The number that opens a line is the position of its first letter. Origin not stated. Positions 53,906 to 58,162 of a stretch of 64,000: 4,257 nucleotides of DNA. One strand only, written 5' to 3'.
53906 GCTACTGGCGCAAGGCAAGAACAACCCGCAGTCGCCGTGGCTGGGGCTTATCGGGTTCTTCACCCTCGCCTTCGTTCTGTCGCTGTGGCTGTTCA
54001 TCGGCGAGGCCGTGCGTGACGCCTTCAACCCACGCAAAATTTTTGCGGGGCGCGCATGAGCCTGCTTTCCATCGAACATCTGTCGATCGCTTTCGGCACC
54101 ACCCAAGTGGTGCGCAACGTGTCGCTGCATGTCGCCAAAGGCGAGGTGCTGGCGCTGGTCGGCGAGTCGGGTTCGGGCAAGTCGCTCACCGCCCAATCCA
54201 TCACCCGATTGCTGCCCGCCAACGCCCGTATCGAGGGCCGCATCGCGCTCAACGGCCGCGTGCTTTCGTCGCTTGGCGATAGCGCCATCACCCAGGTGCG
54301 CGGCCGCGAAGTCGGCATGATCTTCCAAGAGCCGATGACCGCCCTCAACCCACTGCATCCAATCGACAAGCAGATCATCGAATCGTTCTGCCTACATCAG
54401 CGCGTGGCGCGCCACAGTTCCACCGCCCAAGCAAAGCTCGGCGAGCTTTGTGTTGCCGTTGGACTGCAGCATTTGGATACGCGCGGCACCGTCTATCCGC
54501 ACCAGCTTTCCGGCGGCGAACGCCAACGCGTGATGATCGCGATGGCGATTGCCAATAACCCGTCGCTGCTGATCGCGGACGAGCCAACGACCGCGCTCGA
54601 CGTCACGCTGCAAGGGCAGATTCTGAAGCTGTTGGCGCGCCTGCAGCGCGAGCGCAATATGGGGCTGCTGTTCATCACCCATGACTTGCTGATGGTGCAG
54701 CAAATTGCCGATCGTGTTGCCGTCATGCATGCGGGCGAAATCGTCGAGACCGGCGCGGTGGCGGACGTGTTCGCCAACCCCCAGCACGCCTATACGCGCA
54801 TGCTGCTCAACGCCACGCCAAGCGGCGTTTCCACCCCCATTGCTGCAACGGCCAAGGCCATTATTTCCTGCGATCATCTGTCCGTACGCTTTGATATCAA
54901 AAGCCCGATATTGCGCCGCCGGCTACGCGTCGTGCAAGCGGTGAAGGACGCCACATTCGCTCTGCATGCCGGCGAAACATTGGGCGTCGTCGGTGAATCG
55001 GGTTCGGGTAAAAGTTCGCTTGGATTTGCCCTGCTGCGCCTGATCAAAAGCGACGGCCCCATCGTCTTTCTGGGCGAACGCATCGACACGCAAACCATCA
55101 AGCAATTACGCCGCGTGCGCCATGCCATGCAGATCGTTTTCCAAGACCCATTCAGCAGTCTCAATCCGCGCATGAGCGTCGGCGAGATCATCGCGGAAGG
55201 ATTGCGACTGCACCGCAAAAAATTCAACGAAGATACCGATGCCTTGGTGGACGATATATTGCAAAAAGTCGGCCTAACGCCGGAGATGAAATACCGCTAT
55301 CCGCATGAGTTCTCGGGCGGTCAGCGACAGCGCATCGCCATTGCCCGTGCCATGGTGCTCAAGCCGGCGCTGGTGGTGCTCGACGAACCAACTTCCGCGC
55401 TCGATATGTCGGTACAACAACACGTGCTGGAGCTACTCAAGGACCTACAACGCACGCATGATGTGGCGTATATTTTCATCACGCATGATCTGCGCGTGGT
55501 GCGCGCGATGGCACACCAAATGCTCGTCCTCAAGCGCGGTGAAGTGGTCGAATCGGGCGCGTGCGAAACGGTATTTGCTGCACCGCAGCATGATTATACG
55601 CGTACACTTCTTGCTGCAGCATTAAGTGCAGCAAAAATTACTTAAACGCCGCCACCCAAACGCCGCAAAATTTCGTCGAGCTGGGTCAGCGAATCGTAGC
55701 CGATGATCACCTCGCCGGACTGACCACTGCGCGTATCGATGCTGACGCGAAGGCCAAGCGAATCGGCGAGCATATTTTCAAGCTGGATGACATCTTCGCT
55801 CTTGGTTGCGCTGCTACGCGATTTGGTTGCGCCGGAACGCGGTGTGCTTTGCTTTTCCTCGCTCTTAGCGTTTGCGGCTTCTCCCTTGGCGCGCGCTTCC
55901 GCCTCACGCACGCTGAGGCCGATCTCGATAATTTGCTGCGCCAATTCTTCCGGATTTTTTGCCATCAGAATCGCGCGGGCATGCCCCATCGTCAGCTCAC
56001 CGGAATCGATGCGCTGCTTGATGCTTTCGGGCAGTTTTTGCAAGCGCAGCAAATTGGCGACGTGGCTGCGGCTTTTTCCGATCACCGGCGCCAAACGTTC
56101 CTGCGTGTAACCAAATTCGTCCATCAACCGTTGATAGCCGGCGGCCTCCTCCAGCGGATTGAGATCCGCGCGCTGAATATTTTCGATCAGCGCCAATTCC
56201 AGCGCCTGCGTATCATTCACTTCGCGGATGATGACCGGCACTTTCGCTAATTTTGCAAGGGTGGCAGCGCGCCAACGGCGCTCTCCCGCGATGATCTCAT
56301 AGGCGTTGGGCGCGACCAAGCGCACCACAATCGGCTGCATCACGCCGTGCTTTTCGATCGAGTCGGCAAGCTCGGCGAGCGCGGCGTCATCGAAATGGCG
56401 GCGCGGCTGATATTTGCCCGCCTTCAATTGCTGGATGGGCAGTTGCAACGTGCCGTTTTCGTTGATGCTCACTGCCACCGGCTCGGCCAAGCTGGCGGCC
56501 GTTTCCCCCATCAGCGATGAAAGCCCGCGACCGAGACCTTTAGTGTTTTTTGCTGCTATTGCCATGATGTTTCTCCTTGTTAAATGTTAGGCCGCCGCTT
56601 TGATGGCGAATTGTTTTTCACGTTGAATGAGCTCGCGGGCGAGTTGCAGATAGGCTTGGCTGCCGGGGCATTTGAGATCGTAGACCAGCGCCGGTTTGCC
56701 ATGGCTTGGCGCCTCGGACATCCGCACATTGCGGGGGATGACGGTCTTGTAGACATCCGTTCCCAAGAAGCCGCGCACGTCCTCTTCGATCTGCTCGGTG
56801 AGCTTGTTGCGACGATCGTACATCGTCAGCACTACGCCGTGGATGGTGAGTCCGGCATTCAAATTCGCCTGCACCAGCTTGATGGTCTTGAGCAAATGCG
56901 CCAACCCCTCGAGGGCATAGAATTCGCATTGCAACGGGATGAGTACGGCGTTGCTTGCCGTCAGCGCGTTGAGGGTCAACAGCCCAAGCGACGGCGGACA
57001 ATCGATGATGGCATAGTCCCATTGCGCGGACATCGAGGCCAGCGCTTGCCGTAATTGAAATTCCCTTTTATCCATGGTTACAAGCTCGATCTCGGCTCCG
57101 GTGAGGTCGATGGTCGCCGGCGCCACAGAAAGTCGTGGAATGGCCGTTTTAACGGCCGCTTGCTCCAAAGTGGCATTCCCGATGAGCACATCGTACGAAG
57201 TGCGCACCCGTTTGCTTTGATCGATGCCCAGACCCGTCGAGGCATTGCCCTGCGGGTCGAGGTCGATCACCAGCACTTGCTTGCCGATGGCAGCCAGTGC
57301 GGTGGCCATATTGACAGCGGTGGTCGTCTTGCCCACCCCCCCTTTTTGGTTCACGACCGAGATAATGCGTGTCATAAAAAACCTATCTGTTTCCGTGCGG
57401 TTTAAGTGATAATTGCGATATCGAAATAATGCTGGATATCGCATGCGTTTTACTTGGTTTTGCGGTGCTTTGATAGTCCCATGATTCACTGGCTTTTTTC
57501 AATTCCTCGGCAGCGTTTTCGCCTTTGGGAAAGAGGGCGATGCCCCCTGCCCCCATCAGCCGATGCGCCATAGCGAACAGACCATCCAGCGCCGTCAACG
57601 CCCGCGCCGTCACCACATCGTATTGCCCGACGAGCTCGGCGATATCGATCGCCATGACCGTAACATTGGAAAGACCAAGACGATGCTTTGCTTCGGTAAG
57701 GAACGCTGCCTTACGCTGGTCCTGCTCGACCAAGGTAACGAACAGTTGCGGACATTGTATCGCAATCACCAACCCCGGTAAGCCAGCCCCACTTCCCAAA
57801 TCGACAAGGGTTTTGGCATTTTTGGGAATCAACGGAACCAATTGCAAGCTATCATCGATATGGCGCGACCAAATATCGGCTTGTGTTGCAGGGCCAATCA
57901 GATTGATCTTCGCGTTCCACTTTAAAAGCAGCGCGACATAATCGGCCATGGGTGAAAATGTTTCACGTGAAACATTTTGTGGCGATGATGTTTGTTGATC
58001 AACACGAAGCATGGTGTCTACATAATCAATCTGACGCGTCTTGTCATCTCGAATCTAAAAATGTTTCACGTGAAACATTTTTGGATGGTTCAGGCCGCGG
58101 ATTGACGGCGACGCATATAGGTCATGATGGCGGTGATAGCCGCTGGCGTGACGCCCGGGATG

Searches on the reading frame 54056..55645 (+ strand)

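Call 78: search_protein_families(library=pfam, max_evalue=0.00001, proteins=[window:54056-55645:+])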
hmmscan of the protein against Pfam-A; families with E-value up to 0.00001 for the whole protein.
window:54056-55645:+ (529 aa): 8 families
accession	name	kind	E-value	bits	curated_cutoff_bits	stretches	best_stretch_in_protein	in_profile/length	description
PF00005.33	ABC_tran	-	1.9e-59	200.6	25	2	20-179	2-137/137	ABC transporter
PF02463.25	SMC_N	-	2.8e-15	56.8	40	2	30-225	25-213/220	RecF/RecN/SMC N terminal domain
PF13304.12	AAA_21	-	1.1e-12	49.1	27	0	413-482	232-303/304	AAA domain, putative AbiEii toxin, Type IV TA system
PF08352.17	oligo_HPY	-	4.8e-11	43.3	27.1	0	230-256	1-27/65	Oligopeptide/dipeptide transporter, C-terminal region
PF13401.12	AAA_22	-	5.4e-09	36.9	27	0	31-207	7-121/130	AAA domain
PF13191.12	AAA_16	-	8.6e-08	33.3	32.6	0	304-466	20-161/167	AAA ATPase domain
PF20703.3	nSTAND1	-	4.5e-07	30.3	27.1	0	300-325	27-52/379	Novel STAND NTPase 1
PF13555.12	AAA_29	-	6.6e-06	26.2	27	0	300-327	16-43/61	P-loop containing region of AAA domain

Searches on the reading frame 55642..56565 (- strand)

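Call 78: search_protein_families(library=pfam, max_evalue=0.00001, proteins=[window:55642-56565:-])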
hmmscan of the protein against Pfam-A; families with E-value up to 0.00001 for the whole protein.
window:55642-56565:- (307 aa): 3 families
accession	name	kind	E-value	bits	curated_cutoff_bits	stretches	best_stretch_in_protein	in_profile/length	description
PF02195.25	ParB_N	-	3.6e-38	129.9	26.3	1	41-131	5-95/95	ParB N-terminal domain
PF17762.8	HTH_ParB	-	3.1e-33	114.4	22.6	1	134-227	2-98/102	ParB HTH domain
PF23552.2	ParB_C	-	4.2e-13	49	23.8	1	255-304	1-50/50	ParB dimerisation domain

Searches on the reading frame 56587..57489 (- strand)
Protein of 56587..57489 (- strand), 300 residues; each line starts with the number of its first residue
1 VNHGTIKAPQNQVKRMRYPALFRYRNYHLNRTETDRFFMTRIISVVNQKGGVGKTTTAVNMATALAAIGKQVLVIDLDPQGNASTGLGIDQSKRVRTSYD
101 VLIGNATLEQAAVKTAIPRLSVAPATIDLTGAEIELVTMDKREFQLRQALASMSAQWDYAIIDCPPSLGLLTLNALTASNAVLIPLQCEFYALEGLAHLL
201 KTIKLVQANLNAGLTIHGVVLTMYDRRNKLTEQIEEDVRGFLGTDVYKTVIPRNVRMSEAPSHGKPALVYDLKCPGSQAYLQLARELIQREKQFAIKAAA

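Call 78: search_protein_families(library=pfam, max_evalue=0.00001, proteins=[window:56587-57489:-])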
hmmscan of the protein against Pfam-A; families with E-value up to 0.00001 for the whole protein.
window:56587-57489:- (300 aa): 7 families
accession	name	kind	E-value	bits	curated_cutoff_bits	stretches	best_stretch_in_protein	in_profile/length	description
PF13614.12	AAA_31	-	1.9e-64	217.3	27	1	40-216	1-177/177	AAA domain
PF01656.29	CbiA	-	9.5e-30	103.6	25.4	1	43-266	1-124/125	CobQ/CobB/MinD/ParA nucleotide binding domain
PF09140.17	MipZ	-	2.9e-13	50.2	20.7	1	42-198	2-141/262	ATPase MipZ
PF10609.15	ParA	-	7.1e-11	42.4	27.1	1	40-175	3-130/246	NUBPL iron-transfer P-loop NTPase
PF00142.24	Fer4_NifH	-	2.4e-10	40.8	25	1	46-87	5-45/271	4Fe-4S iron sulfur cluster binding proteins, NifH/frxC family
PF06564.18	CBP_BcsQ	-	1.8e-08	34.6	21.3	1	43-184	4-143/234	Cellulose biosynthesis protein BcsQ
PF02374.21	ArsA_ATPase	-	6e-08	32.7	24.3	1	45-93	5-53/305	Anion-transporting ATPase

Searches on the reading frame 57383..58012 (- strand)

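Call 78: search_protein_families(library=pfam, max_evalue=0.00001, proteins=[window:57383-58012:-])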
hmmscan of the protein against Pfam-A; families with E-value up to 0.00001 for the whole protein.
window:57383-58012:- (209 aa): 2 families
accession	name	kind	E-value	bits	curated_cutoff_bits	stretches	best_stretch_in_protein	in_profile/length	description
PF02527.21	GidB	-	5.9e-47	159.8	27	1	22-185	5-170/184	rRNA small subunit methyltransferase G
PF05175.20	MTS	-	7.4e-07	29.4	23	1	55-134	20-102/170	Methyltransferase small domain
